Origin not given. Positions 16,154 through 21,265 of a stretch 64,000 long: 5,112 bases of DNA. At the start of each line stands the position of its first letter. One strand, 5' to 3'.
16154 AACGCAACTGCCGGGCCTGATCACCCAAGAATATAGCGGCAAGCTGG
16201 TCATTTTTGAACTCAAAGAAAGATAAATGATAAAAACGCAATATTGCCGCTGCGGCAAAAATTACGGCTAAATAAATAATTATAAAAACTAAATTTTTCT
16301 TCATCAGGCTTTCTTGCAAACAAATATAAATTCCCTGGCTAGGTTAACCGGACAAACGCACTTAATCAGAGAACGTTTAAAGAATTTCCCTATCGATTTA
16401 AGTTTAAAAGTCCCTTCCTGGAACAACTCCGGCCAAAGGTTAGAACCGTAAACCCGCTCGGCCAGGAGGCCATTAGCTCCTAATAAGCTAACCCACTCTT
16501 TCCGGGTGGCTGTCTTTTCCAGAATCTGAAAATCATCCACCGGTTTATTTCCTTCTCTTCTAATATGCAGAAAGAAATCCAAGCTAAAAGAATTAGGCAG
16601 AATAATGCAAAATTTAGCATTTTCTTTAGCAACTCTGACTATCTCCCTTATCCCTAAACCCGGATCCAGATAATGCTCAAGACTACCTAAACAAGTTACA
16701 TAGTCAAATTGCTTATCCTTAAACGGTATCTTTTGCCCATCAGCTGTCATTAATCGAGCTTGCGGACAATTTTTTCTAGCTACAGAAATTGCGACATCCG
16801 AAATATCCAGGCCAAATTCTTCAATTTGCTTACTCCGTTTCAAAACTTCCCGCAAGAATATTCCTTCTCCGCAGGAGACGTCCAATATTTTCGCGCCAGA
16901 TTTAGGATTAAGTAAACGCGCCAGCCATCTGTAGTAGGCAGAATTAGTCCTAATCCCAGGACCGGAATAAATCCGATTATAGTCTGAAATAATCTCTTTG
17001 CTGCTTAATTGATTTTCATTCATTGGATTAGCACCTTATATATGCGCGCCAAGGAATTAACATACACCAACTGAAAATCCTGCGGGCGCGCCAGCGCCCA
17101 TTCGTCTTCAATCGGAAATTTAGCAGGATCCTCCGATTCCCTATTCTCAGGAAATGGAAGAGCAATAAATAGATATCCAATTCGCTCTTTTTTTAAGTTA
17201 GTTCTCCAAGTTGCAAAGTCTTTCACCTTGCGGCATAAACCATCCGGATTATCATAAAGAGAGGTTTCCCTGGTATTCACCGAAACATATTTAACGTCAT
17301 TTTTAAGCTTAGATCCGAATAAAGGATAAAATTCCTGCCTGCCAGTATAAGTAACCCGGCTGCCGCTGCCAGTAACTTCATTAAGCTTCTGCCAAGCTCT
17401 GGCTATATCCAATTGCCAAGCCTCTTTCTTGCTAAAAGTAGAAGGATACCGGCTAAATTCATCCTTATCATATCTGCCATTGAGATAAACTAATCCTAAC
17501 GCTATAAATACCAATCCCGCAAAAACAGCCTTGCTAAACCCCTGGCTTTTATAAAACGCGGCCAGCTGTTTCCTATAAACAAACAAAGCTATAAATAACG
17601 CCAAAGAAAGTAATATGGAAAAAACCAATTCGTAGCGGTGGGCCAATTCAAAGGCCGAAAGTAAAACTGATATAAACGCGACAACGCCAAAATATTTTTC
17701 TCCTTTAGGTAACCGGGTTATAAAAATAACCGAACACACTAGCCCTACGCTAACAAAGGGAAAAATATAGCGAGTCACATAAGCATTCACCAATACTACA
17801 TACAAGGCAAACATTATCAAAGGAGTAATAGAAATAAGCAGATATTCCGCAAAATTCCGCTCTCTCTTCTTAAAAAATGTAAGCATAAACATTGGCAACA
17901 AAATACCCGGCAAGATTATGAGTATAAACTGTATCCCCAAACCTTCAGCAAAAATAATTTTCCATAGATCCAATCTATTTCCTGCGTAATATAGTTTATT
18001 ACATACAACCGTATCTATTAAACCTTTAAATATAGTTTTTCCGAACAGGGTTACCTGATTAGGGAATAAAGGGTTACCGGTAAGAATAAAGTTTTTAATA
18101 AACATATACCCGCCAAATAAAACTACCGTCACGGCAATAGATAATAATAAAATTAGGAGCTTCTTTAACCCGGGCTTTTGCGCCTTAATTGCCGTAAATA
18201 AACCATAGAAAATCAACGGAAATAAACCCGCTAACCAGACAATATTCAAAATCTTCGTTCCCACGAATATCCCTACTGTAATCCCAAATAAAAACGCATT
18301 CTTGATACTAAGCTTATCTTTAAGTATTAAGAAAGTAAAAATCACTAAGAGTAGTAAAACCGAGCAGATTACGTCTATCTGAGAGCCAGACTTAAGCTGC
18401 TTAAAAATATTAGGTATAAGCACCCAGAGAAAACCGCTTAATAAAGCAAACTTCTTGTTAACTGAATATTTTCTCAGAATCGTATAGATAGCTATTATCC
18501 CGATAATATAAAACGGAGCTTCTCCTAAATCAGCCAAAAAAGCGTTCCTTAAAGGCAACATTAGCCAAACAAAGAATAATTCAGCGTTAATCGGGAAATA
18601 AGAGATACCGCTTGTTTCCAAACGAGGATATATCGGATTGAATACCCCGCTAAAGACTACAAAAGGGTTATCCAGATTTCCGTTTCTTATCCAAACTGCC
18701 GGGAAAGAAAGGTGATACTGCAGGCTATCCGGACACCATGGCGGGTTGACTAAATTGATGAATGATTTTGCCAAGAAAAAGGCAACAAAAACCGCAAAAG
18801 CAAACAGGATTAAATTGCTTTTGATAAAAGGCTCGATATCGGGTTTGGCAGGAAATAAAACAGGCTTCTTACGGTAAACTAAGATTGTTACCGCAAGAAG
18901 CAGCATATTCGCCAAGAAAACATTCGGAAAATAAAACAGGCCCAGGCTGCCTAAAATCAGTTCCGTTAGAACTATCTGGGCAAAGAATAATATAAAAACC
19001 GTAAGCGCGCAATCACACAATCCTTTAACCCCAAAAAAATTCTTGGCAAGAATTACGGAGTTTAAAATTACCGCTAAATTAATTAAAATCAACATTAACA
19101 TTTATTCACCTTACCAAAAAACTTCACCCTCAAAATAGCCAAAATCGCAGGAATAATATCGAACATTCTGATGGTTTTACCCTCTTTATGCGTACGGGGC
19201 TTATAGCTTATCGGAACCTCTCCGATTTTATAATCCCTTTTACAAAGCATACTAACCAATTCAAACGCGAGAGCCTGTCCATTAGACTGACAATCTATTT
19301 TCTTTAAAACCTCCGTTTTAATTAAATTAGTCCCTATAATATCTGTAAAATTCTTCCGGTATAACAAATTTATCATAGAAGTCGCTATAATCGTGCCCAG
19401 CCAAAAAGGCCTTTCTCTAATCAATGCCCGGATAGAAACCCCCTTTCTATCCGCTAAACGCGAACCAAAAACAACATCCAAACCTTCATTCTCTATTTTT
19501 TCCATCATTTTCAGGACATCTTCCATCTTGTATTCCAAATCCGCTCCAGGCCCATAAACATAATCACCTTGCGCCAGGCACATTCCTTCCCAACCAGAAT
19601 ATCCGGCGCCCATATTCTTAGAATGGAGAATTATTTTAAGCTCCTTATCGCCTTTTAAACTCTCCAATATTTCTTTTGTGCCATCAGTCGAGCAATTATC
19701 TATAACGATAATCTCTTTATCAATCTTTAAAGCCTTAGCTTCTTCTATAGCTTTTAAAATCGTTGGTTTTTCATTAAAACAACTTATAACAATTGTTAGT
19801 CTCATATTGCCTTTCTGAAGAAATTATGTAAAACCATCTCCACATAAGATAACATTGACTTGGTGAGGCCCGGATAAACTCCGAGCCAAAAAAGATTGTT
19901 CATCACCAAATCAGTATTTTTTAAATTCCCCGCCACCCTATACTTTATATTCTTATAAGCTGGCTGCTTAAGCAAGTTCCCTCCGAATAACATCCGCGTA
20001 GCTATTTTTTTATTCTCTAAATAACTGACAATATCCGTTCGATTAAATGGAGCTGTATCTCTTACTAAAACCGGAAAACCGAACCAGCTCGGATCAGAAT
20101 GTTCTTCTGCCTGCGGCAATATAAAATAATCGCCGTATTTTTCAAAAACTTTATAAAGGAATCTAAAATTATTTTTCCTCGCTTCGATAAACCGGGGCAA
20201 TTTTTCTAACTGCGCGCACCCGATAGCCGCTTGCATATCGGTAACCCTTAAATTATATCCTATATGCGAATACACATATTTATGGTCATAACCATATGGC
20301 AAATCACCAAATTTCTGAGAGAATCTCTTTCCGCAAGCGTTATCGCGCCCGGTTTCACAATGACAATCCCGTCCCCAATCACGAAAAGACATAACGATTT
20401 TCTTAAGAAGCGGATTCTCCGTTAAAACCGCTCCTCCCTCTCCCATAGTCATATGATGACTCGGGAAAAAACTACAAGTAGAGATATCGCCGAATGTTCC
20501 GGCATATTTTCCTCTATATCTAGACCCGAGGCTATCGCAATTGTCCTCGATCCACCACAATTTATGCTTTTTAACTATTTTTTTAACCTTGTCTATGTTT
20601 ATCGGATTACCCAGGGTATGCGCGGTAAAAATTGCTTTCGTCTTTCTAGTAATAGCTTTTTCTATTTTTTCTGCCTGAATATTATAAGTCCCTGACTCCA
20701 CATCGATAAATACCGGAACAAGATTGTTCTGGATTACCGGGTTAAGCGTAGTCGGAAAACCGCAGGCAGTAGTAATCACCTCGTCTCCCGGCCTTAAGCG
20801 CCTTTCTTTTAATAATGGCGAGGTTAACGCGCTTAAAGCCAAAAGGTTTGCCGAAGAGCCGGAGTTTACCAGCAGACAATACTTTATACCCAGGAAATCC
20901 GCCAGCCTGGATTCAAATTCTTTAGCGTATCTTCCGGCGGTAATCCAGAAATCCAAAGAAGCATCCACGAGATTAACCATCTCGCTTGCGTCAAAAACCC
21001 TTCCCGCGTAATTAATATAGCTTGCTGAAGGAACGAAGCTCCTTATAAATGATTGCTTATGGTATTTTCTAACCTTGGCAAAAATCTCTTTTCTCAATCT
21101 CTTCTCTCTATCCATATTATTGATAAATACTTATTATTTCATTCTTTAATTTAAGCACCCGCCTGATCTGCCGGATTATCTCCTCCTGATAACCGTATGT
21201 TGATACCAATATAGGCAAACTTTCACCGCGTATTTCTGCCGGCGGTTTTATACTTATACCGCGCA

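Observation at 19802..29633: CDP-3,6-dideoxyhexose genes coupled to a ThDP acetolactate-synthase-like enzyme, a zinc-ribbon C-methyltransferase-like protein and a NeuB paralog: candidate branched-chain dideoxy sugar pathway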

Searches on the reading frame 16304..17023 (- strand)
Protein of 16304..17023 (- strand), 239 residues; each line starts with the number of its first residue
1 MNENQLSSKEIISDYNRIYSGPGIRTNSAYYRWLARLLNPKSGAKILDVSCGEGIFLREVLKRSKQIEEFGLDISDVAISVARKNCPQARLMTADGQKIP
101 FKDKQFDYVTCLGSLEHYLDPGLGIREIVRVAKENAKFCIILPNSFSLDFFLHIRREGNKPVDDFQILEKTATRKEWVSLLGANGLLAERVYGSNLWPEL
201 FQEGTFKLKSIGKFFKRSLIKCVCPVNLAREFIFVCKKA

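Call 64: search_protein_families(library=ncbifam, max_evalue=0.01, proteins=[window:16304-17023:-])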
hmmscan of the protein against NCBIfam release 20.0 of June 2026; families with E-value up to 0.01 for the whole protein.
window:16304-17023:- (239 aa): 37 families (the best 25 are shown)
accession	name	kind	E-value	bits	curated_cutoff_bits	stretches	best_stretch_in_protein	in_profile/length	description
NF045667.1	MTase_DVU1556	equivalog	2.3e-16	59.9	155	1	34-208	14-183/213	DVU_1556 family methyltransferase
TIGR01934.1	MenG_MenH_UbiE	subfamily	9.5e-13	48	158.35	1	33-141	30-142/223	ubiquinone/menaquinone biosynthesis methyltransferase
NF001244.0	PRK00216.1-5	equivalog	1.9e-12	47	216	1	34-141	40-154/236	bifunctional demethylmenaquinone methyltransferase/2-methoxy-6-polyprenyl-1,4-benzoquinol methylase UbiE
NF008300.0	PRK11088.1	equivalog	8.6e-12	45.1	303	1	40-110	83-156/272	23S rRNA (guanine(745)-N(1))-methyltransferase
TIGR02072.1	BioC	equivalog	3.7e-11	43.3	184.95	1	42-139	34-131/244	malonyl-ACP O-methyltransferase BioC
NF001241.0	PRK00216.1-2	equivalog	2.9e-10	40.2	327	1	32-140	41-147/231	demethylmenaquinone methyltransferase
TIGR02081.1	metW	equivalog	6.3e-10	38.9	189.5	1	42-164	13-131/194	methionine biosynthesis protein MetW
NF001243.0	PRK00216.1-4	equivalog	6.7e-10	38.7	235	1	10-138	15-149/237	demethylmenaquinone methyltransferase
TIGR02752.1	MenG_heptapren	equivalog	2.8e-09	36.9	419.85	1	10-139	13-148/231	demethylmenaquinone methyltransferase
TIGR01983.1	UbiG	equivalog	2.5e-08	33.5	102.95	1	40-140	47-151/228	bifunctional 2-polyprenyl-6-hydroxyphenol methylase/3-demethylubiquinol 3-O-methyltransferase UbiG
TIGR02021.1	BchM-ChlM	equivalog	5.5e-08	32.5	158.9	1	36-136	47-151/218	magnesium protoporphyrin IX methyltransferase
NF045823.1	PthPhpthDimycoMt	equivalog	3.8e-07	29.5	300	1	42-138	66-164/256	phthiotriol/phenolphthiotriol dimycocerosates methyltransferase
NF045825.1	FAmtase_mtf2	equivalog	1e-06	28.2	400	1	42-138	58-156/248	fatty-acid O-methyltransferase Mtf2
NF040539.1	AST_met_ArsM_2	exception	5.5e-06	26.4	240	1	41-138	55-161/262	putative arsinothricin biosynthesis methyltransferase ArsM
NF004452.0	PRK05785.1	equivalog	6.4e-06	25.8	207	1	43-138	52-143/228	hypothetical protein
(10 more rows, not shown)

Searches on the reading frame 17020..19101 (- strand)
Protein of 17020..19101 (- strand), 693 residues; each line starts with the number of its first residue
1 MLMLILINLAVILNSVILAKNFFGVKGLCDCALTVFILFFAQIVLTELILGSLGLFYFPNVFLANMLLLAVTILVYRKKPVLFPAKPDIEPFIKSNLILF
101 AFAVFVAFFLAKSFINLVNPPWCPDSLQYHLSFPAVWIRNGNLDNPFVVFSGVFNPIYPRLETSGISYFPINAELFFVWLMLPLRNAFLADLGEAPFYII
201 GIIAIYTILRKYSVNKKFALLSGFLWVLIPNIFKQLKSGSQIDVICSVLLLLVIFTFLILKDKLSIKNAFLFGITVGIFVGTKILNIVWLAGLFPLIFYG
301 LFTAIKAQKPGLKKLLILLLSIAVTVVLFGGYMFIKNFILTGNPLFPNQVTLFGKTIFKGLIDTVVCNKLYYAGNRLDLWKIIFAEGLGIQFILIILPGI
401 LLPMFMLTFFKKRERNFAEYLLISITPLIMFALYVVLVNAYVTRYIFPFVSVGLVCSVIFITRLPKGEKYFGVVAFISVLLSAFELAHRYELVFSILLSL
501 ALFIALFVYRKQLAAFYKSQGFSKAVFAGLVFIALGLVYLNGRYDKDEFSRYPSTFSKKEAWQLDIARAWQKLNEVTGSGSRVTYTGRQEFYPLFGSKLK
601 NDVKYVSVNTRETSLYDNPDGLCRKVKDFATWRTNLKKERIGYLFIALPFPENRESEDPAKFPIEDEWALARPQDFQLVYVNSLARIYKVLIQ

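Call 64: search_protein_families(library=ncbifam, max_evalue=0.01, proteins=[window:17020-19101:-])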
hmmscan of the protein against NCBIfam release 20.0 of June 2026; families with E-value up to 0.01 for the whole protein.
window:17020-19101:- (693 aa): 1 family
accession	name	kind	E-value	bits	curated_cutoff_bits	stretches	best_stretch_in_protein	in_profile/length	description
NF047510.1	LIC_10190_fam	subfamily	2.6e-05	23.1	100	1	198-447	175-423/424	LIC_10190 family membrane protein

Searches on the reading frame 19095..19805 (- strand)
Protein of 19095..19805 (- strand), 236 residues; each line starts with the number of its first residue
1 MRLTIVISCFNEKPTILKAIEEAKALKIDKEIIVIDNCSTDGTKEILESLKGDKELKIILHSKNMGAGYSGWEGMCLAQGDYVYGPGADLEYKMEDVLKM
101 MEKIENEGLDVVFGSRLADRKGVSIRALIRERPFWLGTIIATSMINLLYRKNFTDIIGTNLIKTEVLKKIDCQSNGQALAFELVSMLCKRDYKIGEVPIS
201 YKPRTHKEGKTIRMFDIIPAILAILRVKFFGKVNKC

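Call 64: search_protein_families(library=ncbifam, max_evalue=0.01, proteins=[window:19095-19805:-])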
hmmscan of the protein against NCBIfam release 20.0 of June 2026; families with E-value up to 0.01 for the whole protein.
window:19095-19805:- (236 aa): 19 families
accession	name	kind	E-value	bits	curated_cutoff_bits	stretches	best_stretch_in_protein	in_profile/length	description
TIGR04182.1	glyco_TIGR04182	equivalog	4.9e-19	68.8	325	1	3-208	2-198/293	S-layer glycoprotein N-glycosyltransferase AglJ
NF058614.1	PPMAGASynPpgS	equivalog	1e-14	54.5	370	1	5-200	4-195/226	polyprenyl-phospho-N-acetylgalactosaminyl synthase PpgS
TIGR03937.1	PgaC_IcaA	equivalog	2.3e-11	43.3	422.3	1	3-105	47-151/407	poly-beta-1,6-N-acetyl-D-glucosamine synthase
NF041391.1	DPhHxTase_Halo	equivalog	9.2e-11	41.1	375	1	9-205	3-187/213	dolichyl-phosphate hexose transferase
NF007482.0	PRK10073.1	equivalog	2.8e-10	39.7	423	1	2-112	7-118/334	glycosyltransferase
NF047683.1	TeichurnBiosyTuaG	equivalog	3.1e-10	40.1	400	1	3-129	8-137/252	teichuronic acid biosynthesis protein TuaG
NF047588.1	GlcsyltransPgfSStrep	equivalog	1.5e-09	37.5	500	1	1-127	1-130/308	glycosyltransferase PgfS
NF007986.1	PRK10714.1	equivalog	6.5e-08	32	529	1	3-126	8-135/316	undecaprenyl-phosphate 4-deoxy-4-formamido-L-arabinose transferase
NF050050.1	ProtGlycPglI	equivalog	1.6e-07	31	500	1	3-123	4-126/306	GalNAc(5)-diNAcBac-PP-undecaprenol beta-1,3-glucosyltransferase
TIGR04283.1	glyco_like_mftF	equivalog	3.5e-07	30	182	1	3-84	1-77/221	TIGR04283 family arsenosugar biosynthesis glycosyltransferase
NF038302.1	EPS_HpsE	equivalog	8.9e-07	28.2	300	1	2-83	2-90/307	hormogonium polysaccharide biosynthesis glycosyltransferase HpsE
NF041875.1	EPS_EpsD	equivalog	9.6e-07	28.5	370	1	5-120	3-120/325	exopolysaccharide biosynthesis glycosyltransferase EpsD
TIGR04009.1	wcaE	equivalog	7.1e-06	25.5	369.2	1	14-84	14-87/248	colanic acid biosynthesis glycosyltransferase WcaE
NF010496.0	PRK13915.1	equivalog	0.00011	21.4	262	1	2-91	32-128/307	glucosyl-3-phosphoglycerate synthase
TIGR03469.1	HpnB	hypoth_equivalog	0.0006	18.9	379.25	1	4-114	47-170/386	hopene-associated glycosyltransferase HpnB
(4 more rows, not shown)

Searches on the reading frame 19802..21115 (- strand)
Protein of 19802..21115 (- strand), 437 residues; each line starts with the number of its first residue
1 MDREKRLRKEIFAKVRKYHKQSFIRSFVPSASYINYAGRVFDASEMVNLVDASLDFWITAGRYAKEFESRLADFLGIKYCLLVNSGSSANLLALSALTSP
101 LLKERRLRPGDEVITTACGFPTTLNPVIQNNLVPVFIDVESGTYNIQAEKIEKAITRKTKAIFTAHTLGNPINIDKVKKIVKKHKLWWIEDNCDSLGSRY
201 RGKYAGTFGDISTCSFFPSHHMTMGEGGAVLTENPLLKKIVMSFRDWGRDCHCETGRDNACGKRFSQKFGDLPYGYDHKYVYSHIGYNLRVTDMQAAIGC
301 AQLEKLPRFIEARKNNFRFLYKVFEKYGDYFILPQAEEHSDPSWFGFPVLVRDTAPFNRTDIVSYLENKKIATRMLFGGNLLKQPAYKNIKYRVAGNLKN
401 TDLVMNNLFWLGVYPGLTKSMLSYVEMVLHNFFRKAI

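Call 4: search_protein_families(library=pfam, proteins=[window:19802-21115:-])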
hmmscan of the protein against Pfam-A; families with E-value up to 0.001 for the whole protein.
window:19802-21115:- (437 aa): 4 families
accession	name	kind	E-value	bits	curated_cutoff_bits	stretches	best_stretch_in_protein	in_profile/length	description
PF01041.23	DegT_DnrJ_EryC1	-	1.8e-95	320.6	19.8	1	46-425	7-355/360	DegT/DnrJ/EryC1/StrS aminotransferase family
PF01053.26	Cys_Met_Meta_PP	-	3.4e-07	29.6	27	1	65-193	55-175/381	Cys/Met metabolism PLP-dependent enzyme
PF01212.27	Beta_elim_lyase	-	1.8e-05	24.7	27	1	65-181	35-158/288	Beta-eliminating lyase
PF00266.25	Aminotran_5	-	0.00031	20.3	21.5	0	61-198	42-182/371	Aminotransferase class-V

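Call 5: search_protein_families(library=ncbifam, proteins=[window:19802-21115:-])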
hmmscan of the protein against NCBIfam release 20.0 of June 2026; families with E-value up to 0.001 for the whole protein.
window:19802-21115:- (437 aa): 18 families
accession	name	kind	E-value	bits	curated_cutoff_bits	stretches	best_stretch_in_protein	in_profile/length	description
NF011936.0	PRK15407.1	equivalog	5e-216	717.5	423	1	3-435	5-438/440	lipopolysaccharide biosynthesis protein RfbH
TIGR03588.1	PseC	equivalog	1.2e-55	189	423.5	1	34-430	2-377/380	UDP-4-amino-4,6-dideoxy-N-acetyl-beta-L-altrosamine transaminase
TIGR04181.1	NHT_00031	hypoth_equivalog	1.3e-52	178.9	420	2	51-239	18-215/359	LegC family aminotransferase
NF008687.0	PRK11706.1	equivalog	3.6e-43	147.7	375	1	59-433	28-374/375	dTDP-4-amino-4,6-dideoxygalactose transaminase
NF008658.2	PRK11658.1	equivalog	4.1e-37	127.7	631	1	40-430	11-374/379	UDP-4-amino-4-deoxy-L-arabinose aminotransferase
TIGR02379.1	ECA_wecE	subfamily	3e-35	121.7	434.85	1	60-432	29-374/376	dTDP-4-amino-4,6-dideoxy-D-glucose transaminase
TIGR04427.1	PLP_DesI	equivalog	3.4e-29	102.1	650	1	41-252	29-232/390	dTDP-4-dehydro-6-deoxyglucose aminotransferase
NF006096.0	PRK08248.1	equivalog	1.4e-06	27.2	726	1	67-193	69-187/431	homocysteine synthase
NF005817.0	PRK07683.1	equivalog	1.5e-06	27.2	575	1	107-191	110-200/387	aminotransferase A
TIGR01326.1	OAH_OAS_sulfhy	subfamily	2e-06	26.8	495.1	1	67-193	62-180/418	O-acetylhomoserine aminocarboxypropyltransferase/cysteine synthase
NF006488.0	PRK08912.1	equivalog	2.5e-05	23.4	498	1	95-173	98-170/387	aminotransferase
NF004770.0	PRK06108.1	subfamily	7.4e-05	21.7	422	1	107-195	117-213/396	pyridoxal phosphate-dependent aminotransferase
NF004975.0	PRK06348.1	equivalog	8.1e-05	21.8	549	1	105-192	108-202/384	pyridoxal phosphate-dependent aminotransferase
NF004621.0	PRK05957.1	equivalog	8.2e-05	21.5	498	1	108-192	111-200/389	pyridoxal phosphate-dependent aminotransferase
NF005816.0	PRK07682.1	equivalog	0.00026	19.8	620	1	107-192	111-203/390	aminotransferase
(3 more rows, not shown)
